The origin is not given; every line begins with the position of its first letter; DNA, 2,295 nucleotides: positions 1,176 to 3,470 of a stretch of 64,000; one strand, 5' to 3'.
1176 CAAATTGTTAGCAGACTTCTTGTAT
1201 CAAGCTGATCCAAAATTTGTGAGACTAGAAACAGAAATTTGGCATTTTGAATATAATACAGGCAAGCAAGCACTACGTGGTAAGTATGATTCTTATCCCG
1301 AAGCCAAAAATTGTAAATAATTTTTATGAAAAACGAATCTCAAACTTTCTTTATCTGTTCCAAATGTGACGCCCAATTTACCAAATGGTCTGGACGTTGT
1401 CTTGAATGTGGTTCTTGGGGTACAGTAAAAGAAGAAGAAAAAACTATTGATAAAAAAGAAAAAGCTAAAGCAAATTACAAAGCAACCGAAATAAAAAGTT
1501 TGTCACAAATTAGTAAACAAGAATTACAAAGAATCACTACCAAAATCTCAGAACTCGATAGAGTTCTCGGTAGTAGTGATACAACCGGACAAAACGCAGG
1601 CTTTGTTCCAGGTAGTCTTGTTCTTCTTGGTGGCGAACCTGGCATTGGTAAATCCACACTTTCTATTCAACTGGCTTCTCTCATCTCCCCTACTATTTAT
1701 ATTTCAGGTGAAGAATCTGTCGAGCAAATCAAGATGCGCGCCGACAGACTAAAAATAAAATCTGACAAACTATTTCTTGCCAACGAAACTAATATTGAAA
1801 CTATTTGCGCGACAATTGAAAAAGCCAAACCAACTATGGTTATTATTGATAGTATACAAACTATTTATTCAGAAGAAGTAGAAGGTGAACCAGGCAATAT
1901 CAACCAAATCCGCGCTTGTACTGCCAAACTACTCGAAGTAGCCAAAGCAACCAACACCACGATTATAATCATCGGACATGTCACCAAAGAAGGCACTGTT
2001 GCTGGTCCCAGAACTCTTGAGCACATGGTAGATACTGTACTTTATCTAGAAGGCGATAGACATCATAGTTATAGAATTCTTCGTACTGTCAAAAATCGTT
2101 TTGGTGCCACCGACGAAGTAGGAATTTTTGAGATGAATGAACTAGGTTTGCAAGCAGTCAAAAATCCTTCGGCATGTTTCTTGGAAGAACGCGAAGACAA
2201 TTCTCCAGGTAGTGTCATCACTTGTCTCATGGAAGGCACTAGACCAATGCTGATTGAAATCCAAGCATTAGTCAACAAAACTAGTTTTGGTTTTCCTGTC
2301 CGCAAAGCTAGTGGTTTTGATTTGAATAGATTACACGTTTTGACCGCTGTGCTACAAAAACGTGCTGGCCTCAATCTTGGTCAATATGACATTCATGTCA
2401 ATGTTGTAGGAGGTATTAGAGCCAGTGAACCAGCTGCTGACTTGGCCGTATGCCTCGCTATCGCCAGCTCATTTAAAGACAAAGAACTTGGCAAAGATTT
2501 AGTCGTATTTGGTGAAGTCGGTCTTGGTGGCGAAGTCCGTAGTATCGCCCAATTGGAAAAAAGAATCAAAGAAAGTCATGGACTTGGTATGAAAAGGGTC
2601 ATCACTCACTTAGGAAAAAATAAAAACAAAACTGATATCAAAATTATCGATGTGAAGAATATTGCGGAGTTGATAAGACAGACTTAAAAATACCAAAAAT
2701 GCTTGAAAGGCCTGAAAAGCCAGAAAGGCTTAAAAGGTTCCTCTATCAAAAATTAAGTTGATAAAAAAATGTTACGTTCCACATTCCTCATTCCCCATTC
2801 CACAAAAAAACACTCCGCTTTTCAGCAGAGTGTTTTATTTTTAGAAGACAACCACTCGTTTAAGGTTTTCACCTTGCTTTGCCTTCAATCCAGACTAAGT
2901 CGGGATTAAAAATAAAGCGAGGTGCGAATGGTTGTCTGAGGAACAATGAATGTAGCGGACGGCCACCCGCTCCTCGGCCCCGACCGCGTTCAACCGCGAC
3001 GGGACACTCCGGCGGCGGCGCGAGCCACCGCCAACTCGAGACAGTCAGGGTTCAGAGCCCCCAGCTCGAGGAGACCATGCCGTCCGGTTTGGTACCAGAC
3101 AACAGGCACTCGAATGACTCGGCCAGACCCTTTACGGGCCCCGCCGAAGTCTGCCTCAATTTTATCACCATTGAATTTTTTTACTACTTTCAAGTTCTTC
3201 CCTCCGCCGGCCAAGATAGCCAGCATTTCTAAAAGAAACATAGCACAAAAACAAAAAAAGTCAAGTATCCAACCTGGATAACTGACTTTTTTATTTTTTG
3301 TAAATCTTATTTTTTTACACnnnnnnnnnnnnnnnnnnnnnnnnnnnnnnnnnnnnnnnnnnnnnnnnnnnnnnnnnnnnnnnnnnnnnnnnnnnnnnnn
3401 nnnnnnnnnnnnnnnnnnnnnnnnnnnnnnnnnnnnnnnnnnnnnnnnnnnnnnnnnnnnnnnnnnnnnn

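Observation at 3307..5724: Nudix-like hydrolase fused to a RelA/SpoT-like (RSD) nucleotidyltransferase in one ~780-aa protein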

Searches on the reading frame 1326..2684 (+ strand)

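Call 78: search_protein_families(library=pfam, proteins=[window:1326-2684:+], max_evalue=0.001)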
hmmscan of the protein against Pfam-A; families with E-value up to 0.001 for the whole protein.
window:1326-2684:+ (453 aa): 8 families
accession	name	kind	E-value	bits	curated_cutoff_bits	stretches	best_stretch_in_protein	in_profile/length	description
PF06745.19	ATPase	-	9.1e-15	55.1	26.6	1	71-260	2-208/231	KaiC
PF13481.12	AAA_25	-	7.6e-13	49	27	1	92-223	28-194/195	AAA domain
PF18073.7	Zn_ribbon_LapB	-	3.9e-07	30.1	25.7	1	9-36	1-28/28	Rubredoxin metal binding domain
PF03796.21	DnaB_C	-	5.1e-07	29.8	27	0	90-143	13-73/255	DnaB-like helicase C terminal domain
PF05362.19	Lon_C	-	2.8e-06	27.5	21.1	1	352-441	92-179/205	Lon protease (S16) C-terminal proteolytic domain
PF13541.12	ChlI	-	6.8e-06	26.4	27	1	345-426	35-116/121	Subunit ChlI of Mg-chelatase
PF00004.35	AAA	-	9.6e-06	26.5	21.2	1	99-219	1-108/131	ATPase family associated with various cellular activities (AAA)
PF13479.12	AAA_24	-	8.7e-05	22.9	27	1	99-222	5-133/195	AAA domain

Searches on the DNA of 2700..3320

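Call 33: search_rna_families(source=window, start=2700, end=3320, threshold=evalue, max_evalue=1)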
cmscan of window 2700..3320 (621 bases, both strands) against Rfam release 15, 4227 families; matches with E-value up to 1: 10.
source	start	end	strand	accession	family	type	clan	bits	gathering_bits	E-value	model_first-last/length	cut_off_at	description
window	2802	2870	-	RF02064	STnc370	Gene; sRNA;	-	27.2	54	0.21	1-71/71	no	Enterobacterial sRNA STnc370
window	3258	3318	-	RF02844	RefA9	Gene; antisense;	-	26.7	49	0.068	1-64/64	no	Enterococcus sRNA A9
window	2801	2913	-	RF02059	STnc50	Gene; sRNA;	-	24.3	55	0.1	1-84/84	no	Salmonella enterica sRNA STnc40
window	2802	2916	-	RF00515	PyrR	Cis-reg;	-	23.2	54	0.73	1-115/115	no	PyrR binding site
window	2707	2842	+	RF00515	PyrR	Cis-reg;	-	23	54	0.8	1-115/115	no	PyrR binding site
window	2802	2874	-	RF02618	SSRC34_2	Gene; sRNA;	-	20.9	48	0.65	1-125/125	no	Streptococcus sRNA 34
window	3237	3311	-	RF02436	SpF43_sRNA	Gene; sRNA;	-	20.5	70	0.2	1-99/99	no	Streptococcus sRNA SpF43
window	3215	3290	-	RF03573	mir-1954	Gene; miRNA;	-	18.3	99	0.41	1-82/82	no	mir-1954 microRNA precursor family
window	2706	2872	-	RF00007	U12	Gene; snRNA; splicing;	CL00006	17.1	53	0.53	1-151/151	no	U12 minor spliceosomal RNA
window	2700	2839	+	RF02377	SurA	Gene; sRNA;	-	13.6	100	0.32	188-279/279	5'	SurA sRNA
